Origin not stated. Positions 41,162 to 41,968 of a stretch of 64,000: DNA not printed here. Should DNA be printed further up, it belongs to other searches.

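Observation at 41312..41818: Stand-alone Recombinase-domain protein with inverted domain order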

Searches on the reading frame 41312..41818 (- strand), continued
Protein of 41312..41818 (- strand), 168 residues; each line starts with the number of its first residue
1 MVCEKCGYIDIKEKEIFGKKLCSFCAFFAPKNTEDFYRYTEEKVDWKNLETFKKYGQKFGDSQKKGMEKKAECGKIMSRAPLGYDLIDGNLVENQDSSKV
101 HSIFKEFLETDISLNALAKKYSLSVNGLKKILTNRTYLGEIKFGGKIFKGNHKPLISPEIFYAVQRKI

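Call 21: predict_structure(alignment_id=A1)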
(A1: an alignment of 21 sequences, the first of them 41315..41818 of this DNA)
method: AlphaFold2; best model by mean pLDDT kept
length: 168 residues; sequences in the alignment: 21
mean_pLDDT: 82.4   pTM: 0.69
mean pLDDT of the five models: 82.4, 81.0, 80.7, 79.2, 78.5
residues with pLDDT >= 90: 73; 70-90: 72; 50-70: 12; < 50: 11
segments of 3 or more residues with pLDDT < 50: 47-57
pLDDT, mean of each block of 10 residues (from residue 1): 77 81 78 77 54 44 75 79 87 94 97 95 95 95 86 95 95
secondary structure, 60 per line:
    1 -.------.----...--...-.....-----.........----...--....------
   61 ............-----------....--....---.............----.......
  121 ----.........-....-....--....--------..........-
elements in order: E14-16 E19-21 H23-27 H33-41 H51-54 H61-72 E84-87 E90-93 H97-109 H114-120 H125-133 H135-138 E140-143 E146-149 H158-167
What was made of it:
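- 41726..41818 (-): Residues 1-31: Cys4 zinc module (C3, C6, C22, C25), a relic of an HNH (beta-beta-alpha-Me) nuclease domain lacking the catalytic His/Asn loop. The model shows beta-hairpin 14-21 plus helix 23-27 (call 21).
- On HNH / His-Me finger endonucleases: The model shows a beta-hairpin plus helix (call 21).
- A confident folded model (call 21).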

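Call 23: search_protein_representatives(alignment_id=A1)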
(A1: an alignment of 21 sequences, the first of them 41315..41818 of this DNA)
Query: 21 sequences, 177 profile positions. Proteins with E-value up to 0.001 (for the whole library): 2711; up to 1e-10: 177; up to 1e-30: 17. The best 150 are listed.
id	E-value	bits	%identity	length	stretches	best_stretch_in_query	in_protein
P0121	8.9e-84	295.8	-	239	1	1-176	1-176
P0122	3.6e-54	199.4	-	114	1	67-176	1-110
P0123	8.5e-51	188.4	-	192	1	2-173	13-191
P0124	2.8e-48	180.2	-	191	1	2-169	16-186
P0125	2.9e-48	180.1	-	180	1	2-171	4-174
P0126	9.7e-48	178.4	-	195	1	2-174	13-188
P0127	2.0e-47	177.4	-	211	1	2-170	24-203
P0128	1.1e-46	175.0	-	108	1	1-108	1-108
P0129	6.4e-45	169.2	-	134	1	37-168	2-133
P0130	1.3e-44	168.3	-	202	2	9-168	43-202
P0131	8.2e-44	165.6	-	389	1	12-175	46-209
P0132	3.3e-43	163.6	-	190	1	2-171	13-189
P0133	7.7e-43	162.4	-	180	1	2-170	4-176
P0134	6.1e-41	156.2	-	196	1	19-171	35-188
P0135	9.7e-41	155.6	-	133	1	1-129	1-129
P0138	1.2e-29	119.4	-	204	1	13-162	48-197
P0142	5.0e-27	110.9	-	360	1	44-171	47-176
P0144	2.3e-26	108.8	-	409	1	41-175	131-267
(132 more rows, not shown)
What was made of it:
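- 41597..41725 (-): Residues 32-74: linker homologous to helix alphaE of serine recombinases (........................). G66 and M67 are invariant. LSRs and Res-RD proteins match the family profile from profile positions ~40-59, which correspond to their own residues ~115-135 (call 23).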

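Call 24: fold_search(model_id=the predicted structure, library=pdb)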
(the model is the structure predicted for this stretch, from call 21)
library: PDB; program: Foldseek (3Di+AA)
matches with E <= 10: 999; with E <= 0.001: 6
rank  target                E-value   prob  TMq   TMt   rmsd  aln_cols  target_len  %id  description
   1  4kis_B                2.3e-07  1.00  0.55  0.31   2.3       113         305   33  Crystal Structure of a LSR-DNA Complex (released 2013-07-10)
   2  4kis_A                2.7e-07  1.00  0.55  0.30   2.4       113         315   33  Crystal Structure of a LSR-DNA Complex (released 2013-07-10)
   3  6dnw_A                5.3e-07  1.00  0.56  0.41   1.8       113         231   32  Sequence Requirements of the Listeria innocua prophage attP site (released 2018-10-03)
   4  4kis_D                5.6e-07  1.00  0.58  0.35   1.9       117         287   32  Crystal Structure of a LSR-DNA Complex (released 2013-07-10)
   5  4kis_C                9.0e-07  1.00  0.55  0.31   2.4       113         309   32  Crystal Structure of a LSR-DNA Complex (released 2013-07-10)
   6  9iu8_A                5.1e-04  1.00  0.50  0.27   5.9       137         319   14  Cryo-EM structure of the large serine recombinase Bxb1 in complex with attP and attB (GT/TT CDN) in the pre-strand exc (released 2026-03-04)
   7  9iub_D                1.8e-02  1.00  0.43  0.24   5.5       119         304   15  Cryo-EM structure of the large serine recombinase Bxb1 in complex with attP and attB (GT/TT CDN) in the pre-strand exc (released 2026-03-04)
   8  3toa                  5.1e-02  0.57  0.23  0.16  16.3       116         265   12  Human MOF crystal structure with active site lysine partially acetylated (released 2011-11-09)
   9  6owh                  5.8e-02  0.60  0.21  0.15  14.3       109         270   10  Crystal structure of MYST acetyltransferase domain in complex with inhibitor 92 (released 2020-04-01)
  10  2y0m_A                5.8e-02  0.54  0.20  0.14  14.7       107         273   10  CRYSTAL STRUCTURE OF THE COMPLEX BETWEEN DOSAGE COMPENSATION FACTORS MSL1 AND MOF (released 2011-01-12)
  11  9ter_B                6.1e-02  0.99  0.46  0.22   7.3       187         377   12  PhiC31 integraseS12A-attB-RDF complex: B'-bound subregion (released 2026-02-11)
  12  7d0p_A                7.8e-02  0.21  0.16  0.12  18.4       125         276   15  Crystal structure of human HBO1-BRPF2 in complex with propionyl-coenzyme A (released 2021-07-07)
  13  6ct2                  8.2e-02  0.47  0.22  0.14  16.6       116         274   11  MYST histone acetyltransferase KAT6A/B in complex with WM-1119 (released 2018-08-01)
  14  9oob                  8.8e-02  0.47  0.21  0.14  14.6       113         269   11  Crystal structure of MYST acetyltransferase domain in complex with inhibitor 8 (released 2026-02-11)
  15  5j8f                  9.3e-02  0.44  0.21  0.15  13.8       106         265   12  Human MOF K274P crystal structure (released 2016-07-20)
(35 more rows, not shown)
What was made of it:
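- Checked: AlphaFold2 model (pLDDT 82) against 4kis by Foldseek: E=2e-7, 113 columns, rmsd ~2 A, 33 % identity (calls 21, 24).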

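Call 25: find_related_loci(query=A1, collection=genome_contigs, flank=8000)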
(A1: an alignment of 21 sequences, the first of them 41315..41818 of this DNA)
Query A1 (168 aa) in genome_contigs; peptide patterns used: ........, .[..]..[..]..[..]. (x = any residue, [..] = any of these).
505 stretches matched a pattern; 361 encode a relative of the query (tblastn E <= 1e-3); the best 80 are kept; 80 distinct loci.
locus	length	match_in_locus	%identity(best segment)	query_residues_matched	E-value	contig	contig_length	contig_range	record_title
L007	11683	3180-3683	86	1-168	1e-94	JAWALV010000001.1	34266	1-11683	MAG: Candidatus Pacearchaeota archaeon isolate SRBZ-1_202007_bins_96 SRBZ-1_202007_bins_96_scaffold_1, whole genome shot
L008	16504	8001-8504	80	1-168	1e-86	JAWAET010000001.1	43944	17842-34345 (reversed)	MAG: Candidatus Pacearchaeota archaeon isolate QQ_201907_bins_161 QQ_201907_bins_161_scaffold_1, whole genome shotgun se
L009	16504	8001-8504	77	1-168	1e-86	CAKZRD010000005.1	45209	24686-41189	MAG TPA_asm: uncultured archaeon isolate SRR5214706_bin.42_CONCOCT_v1.1_MAG genome assembly, contig: ERZ1744544.491, who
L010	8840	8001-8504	64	1-168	7e-74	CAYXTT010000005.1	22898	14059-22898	MAG TPA_asm: Candidatus Woesearchaeota archaeon isolate SRP178699_co1_601 genome assembly, contig: NODE_2626_length_2289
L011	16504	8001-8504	67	1-168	3e-73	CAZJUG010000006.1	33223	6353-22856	MAG TPA_asm: Candidatus Woesearchaeota archaeon isolate binchicken_co27_484 genome assembly, contig: NODE_2291_length_33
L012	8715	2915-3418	67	1-168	7e-73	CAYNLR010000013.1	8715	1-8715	MAG TPA_asm: Candidatus Woesearchaeota archaeon isolate binchicken_co256_176 genome assembly, contig: NODE_22810_length_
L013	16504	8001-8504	64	1-168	9e-73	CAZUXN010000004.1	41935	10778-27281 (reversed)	MAG TPA_asm: Candidatus Woesearchaeota archaeon isolate binchicken_co100_289 genome assembly, contig: NODE_1275_length_4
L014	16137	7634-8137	63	1-168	1e-72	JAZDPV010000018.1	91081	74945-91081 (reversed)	MAG: archaeon isolate MEGAHIT-group-0.861 k141_11681444, whole genome shotgun sequence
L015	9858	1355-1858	64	1-168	2e-72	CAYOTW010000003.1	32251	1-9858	MAG TPA_asm: Candidatus Woesearchaeota archaeon isolate SRP332253_co1_15 genome assembly, contig: NODE_1881_length_32251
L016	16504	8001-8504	61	1-168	3e-72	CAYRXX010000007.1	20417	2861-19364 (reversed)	MAG TPA_asm: Candidatus Woesearchaeota archaeon isolate SRP128015_co1_280 genome assembly, contig: NODE_3519_length_2041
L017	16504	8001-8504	63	1-168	1e-71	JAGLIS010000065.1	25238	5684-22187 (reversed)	MAG: Candidatus Pacearchaeota archaeon isolate RS_3_14 ROV157_3.bin.14.fa_65, whole genome shotgun sequence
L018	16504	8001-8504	63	1-168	5e-71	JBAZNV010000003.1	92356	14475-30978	MAG: Candidatus Pacearchaeota archaeon isolate SO_2017_LW4_79 scaffold_746_c1_LW137-91_2017, whole genome shotgun sequen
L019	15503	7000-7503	63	1-168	2e-71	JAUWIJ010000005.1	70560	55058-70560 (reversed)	MAG: archaeon isolate CSMAG_2291 CSMAG_2291_k127_648448_length_70560_cov_69.0012, whole genome shotgun sequence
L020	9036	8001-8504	63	1-168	4e-71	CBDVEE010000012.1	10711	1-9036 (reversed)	MAG TPA_asm: uncultured archaeon isolate SRR22302353_concoct_106 genome assembly, contig: ERZ25073599.3087, whole genome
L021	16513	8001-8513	65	2-168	7e-71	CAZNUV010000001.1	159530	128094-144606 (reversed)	MAG TPA_asm: Candidatus Woesearchaeota archaeon isolate SRP178699_co1_41 genome assembly, contig: NODE_26_length_159530_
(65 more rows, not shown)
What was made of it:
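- Up to 361 GTDB species genomes with a relative, the 80 best covering all or nearly all of the protein (call 25).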

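Call 29: search_protein_families(library=pfam, proteins=[P0123, P0124, P0126, P0127, P0130, P0131, P0134, P0138, P0142, P0144], max_evalue=0.01)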
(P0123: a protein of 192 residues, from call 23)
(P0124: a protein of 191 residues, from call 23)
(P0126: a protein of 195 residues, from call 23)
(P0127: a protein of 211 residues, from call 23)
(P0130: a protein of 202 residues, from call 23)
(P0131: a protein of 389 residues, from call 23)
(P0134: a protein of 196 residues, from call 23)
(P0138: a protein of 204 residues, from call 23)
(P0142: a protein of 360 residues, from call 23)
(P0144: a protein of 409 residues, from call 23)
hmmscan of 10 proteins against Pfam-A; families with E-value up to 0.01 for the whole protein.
P0123 (192 aa): 1 family
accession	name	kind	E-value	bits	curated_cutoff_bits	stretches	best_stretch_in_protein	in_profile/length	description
PF07508.19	Recombinase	-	4.2e-11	43.4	21.1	1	118-187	7-100/102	Recombinase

P0124 (191 aa): 1 family
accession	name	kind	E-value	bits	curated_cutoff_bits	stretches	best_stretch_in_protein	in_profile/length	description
PF07508.19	Recombinase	-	7.2e-09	36.3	21.1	1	117-185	6-99/102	Recombinase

P0126 (195 aa): 1 family
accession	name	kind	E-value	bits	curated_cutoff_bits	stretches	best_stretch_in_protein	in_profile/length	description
PF07508.19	Recombinase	-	1.3e-09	38.7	21.1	1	110-183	2-100/102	Recombinase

P0127 (211 aa): 1 family
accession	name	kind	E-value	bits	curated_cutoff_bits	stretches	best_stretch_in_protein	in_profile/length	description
PF07508.19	Recombinase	-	5.9e-08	33.3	21.1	1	140-202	26-100/102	Recombinase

P0130 (202 aa): 1 family
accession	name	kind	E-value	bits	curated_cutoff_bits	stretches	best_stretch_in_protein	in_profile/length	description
PF07508.19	Recombinase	-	1.1e-05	26.1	21.1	1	163-202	46-99/102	Recombinase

P0131 (389 aa): 4 families
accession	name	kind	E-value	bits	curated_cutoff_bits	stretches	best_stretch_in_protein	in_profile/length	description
PF01844.29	HNH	-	7.3e-11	42.5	21.4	1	20-62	1-43/47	HNH endonuclease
PF14279.12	HNH_5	-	2.4e-05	24.6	27.5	1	20-62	1-42/56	HNH endonuclease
PF07508.19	Recombinase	-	3.5e-05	24.4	21.1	1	133-203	5-100/102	Recombinase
PF13395.12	HNH_4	-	0.0011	19.4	22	1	18-54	3-39/54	HNH endonuclease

P0134 (196 aa): 3 families
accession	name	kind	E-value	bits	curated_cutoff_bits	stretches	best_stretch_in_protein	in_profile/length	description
PF01844.29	HNH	-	3.4e-10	40.4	21.4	1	2-42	1-41/47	HNH endonuclease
PF14279.12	HNH_5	-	5.9e-06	26.6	27.5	1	2-50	1-48/56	HNH endonuclease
PF07508.19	Recombinase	-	5.3e-05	23.9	21.1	1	113-186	3-100/102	Recombinase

P0138 (204 aa): 6 families
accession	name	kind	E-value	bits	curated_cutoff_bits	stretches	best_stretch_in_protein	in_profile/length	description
PF01844.29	HNH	-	3.4e-11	43.5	21.4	1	21-62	1-42/47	HNH endonuclease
PF07508.19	Recombinase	-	2.1e-08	34.8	21.1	1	130-202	1-98/102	Recombinase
PF14279.12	HNH_5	-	7.7e-05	23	27.5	1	21-62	1-41/56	HNH endonuclease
PF25787.1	HTH_SB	-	0.0002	21.5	43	1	149-169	25-45/53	Sleeping Beauty transposase HTH domain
PF13384.12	HTH_23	-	0.0017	18.6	24.6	1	138-169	9-40/50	Homeodomain-like domain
PF13518.12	HTH_28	-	0.0032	18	25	1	139-168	5-34/52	Helix-turn-helix domain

P0142 (360 aa): 2 families
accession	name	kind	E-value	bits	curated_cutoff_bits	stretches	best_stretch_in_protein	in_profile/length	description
PF00239.26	Resolvase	-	1.8e-21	77.2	23.3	1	1-78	66-143/145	Resolvase, N terminal domain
PF07508.19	Recombinase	-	0.0056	17.3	21.1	0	124-174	36-100/102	Recombinase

P0144 (409 aa): 2 families
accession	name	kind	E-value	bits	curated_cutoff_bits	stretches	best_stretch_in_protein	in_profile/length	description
PF00239.26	Resolvase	-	3.5e-43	147.6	23.3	1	18-166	1-144/145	Resolvase, N terminal domain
PF07508.19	Recombinase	-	1.6e-05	25.5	21.1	1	192-261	7-100/102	Recombinase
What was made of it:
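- Closest known: Resolvase-RD serine recombinases of the same archaea. Different: They have the PF00239 catalytic domain (call 29) where the window protein has the dead HNH.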

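Call 42: find_homologous_proteins(query=L002:1613-2218:+, max_evalue=0.001)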
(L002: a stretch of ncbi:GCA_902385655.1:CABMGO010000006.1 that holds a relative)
Query L002:1613-2218:+ (201 aa): 75 proteins with E <= 0.001 among 185 candidates.
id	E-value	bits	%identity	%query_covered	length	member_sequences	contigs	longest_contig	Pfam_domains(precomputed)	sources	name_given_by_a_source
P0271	1.7e-129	447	100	100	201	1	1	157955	PF07508.20,PF01844.30,PF14279.13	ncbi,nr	ncbi:HNH endonuclease [uncultured archaeon]|nr:HNH endonuclease [uncultured archaeon]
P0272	1.2e-94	333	73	98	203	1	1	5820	PF07508.20,PF01844.30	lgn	-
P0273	4.1e-73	263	62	95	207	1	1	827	PF07508.20,PF01844.30,PF14279.13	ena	-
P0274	2.7e-71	257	59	96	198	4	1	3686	PF07508.20,PF01844.30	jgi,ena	-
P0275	2.3e-70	254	58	100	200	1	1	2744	PF07508.20,PF01844.30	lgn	-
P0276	5.8e-70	253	59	96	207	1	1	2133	PF07508.20,PF01844.30,PF14279.13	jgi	jgi:hypothetical protein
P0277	1.4e-69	252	47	98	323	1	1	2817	PF13391.13,PF01844.30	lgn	-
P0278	1.1e-68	249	55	99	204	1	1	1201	PF07508.20,PF01844.30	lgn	-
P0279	9.7e-68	246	54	96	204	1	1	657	PF07508.20,PF01844.30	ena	-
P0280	2.4e-67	244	54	99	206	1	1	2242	PF13391.13,PF07508.20,PF01844.30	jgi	-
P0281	2.4e-67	244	61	96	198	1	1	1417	PF07508.20,PF01844.30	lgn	-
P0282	2.0e-66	241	56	96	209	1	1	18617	PF07508.20,PF01844.30,PF14279.13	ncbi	-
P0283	3.0e-66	241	57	97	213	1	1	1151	PF07508.20,PF01844.30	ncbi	-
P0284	4.1e-66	240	57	98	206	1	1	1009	PF07508.20,PF01844.30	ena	-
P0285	8.5e-66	239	56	99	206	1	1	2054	PF07508.20,PF01844.30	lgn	-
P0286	1.3e-65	239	53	97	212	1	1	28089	PF07508.20,PF01844.30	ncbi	-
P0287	1.4e-65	239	52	97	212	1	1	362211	PF07508.20,PF01844.30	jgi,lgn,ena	-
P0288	1.8e-65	238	61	92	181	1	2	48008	PF07508.20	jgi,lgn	jgi:hypothetical protein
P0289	8.2e-65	236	56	96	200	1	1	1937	PF07508.20,PF01844.30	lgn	-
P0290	2.4e-64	235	55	99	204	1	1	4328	PF07508.20,PF01844.30,PF14279.13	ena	-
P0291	7.0e-64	233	58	95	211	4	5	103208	PF07508.20,PF01844.30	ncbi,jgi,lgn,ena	-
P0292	1.1e-63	233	53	99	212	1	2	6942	PF07508.20,PF01844.30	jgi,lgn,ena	-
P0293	6.5e-63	230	54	99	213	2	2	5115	PF07508.20,PF01844.30,PF14279.13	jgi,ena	-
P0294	1.2e-62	229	54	98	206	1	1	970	PF07508.20,PF01844.30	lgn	-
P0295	4.8e-62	227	55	96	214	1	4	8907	PF07508.20,PF01844.30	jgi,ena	-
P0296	2.4e-61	225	55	99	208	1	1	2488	PF07508.20,PF01844.30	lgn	-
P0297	3.9e-61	224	53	100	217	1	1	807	PF07508.20,PF01844.30,PF14279.13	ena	-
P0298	7.3e-61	223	53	99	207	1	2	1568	PF07508.20,PF01844.30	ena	-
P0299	1.4e-60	222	54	95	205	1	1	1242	PF07508.20,PF01844.30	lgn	-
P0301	8.2e-60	220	53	96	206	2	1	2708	PF07508.20,PF01844.30,PF14279.13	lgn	-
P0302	8.6e-60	220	54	97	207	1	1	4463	PF07508.20,PF01844.30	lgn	-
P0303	2.0e-59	219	51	100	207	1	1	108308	PF07508.20,PF01844.30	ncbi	-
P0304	2.7e-59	218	50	99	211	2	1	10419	PF07508.20,PF01844.30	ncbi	-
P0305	2.8e-59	218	54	96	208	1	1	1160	PF07508.20,PF01844.30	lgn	-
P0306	4.2e-59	217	52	96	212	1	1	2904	PF07508.20,PF01844.30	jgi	-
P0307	1.0e-58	216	51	97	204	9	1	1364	PF07508.20,PF01844.30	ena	-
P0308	1.6e-58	216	52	96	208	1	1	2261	PF07508.20,PF01844.30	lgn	-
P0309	2.1e-58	215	50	96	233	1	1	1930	PF07508.20,PF01844.30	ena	-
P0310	2.5e-58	215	50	100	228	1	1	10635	PF07508.20,PF01844.30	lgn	-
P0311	3.5e-58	214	54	95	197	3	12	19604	PF07508.20,PF01844.30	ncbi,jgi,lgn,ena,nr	ncbi:recombinase family protein [Candidatus Woesearchaeota archaeon]|nr:recombinase family protein [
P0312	5.9e-58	214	52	97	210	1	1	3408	PF07508.20,PF01844.30,PF14279.13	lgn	-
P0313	5.9e-58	214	51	96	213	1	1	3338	PF07508.20,PF01844.30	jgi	jgi:hypothetical protein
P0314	6.7e-58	214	51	99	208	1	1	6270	PF07508.20,PF01844.30,PF14279.13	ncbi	-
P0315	2.1e-57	212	52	95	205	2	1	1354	PF07508.20,PF01844.30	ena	-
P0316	3.6e-57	211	52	97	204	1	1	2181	PF07508.20,PF01844.30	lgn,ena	-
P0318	4.4e-57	211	54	97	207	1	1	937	PF07508.20,PF01844.30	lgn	-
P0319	4.6e-57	211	53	95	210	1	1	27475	PF07508.20,PF01844.30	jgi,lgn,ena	-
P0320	4.7e-57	211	54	94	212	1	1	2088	PF07508.20,PF01844.30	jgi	jgi:hypothetical protein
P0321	6.6e-57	210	50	96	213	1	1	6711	PF07508.20,PF01844.30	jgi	jgi:hypothetical protein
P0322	2.0e-56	209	51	96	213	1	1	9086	PF07508.20,PF01844.30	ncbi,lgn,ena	-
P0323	2.4e-56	208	49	99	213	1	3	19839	PF07508.20,PF01844.30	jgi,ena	-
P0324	5.0e-56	207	50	99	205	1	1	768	PF07508.20,PF01844.30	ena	-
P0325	6.3e-56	207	51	97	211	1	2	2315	PF07508.20,PF01844.30,PF14279.13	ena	-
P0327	1.4e-55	206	49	99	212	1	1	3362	PF07508.20,PF01844.30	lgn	-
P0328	1.9e-55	206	48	99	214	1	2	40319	PF07508.20,PF01844.30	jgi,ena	-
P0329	1.9e-55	206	48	98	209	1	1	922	PF07508.20,PF01844.30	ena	-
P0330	2.1e-55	205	51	95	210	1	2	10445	PF07508.20,PF01844.30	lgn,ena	-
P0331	2.3e-55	205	51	96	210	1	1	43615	PF07508.20,PF01844.30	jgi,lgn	jgi:hypothetical protein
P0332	2.8e-55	205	49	96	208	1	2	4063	PF07508.20,PF01844.30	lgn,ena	-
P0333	3.3e-55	205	53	92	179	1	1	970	PF07508.20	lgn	-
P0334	4.2e-55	204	50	97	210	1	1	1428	PF07508.20,PF01844.30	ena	-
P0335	4.5e-55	204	49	96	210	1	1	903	PF07508.20,PF01844.30,PF14279.13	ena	-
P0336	1.1e-54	203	49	99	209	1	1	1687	PF07508.20,PF01844.30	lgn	-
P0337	3.5e-54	201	54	96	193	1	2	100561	PF07508.20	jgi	jgi:Recombinase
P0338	3.9e-54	201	49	99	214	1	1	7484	PF07508.20,PF01844.30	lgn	-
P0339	5.0e-53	198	53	90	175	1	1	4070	PF07508.20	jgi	jgi:DNA invertase Pin-like site-specific DNA recombinase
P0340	1.6e-52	196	47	96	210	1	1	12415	PF07508.20,PF01844.30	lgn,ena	-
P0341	3.4e-49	185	48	93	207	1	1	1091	PF07508.20,PF01844.30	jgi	jgi:hypothetical protein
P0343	2.7e-35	140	55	66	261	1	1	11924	PF07508.20,PF00239.27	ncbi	-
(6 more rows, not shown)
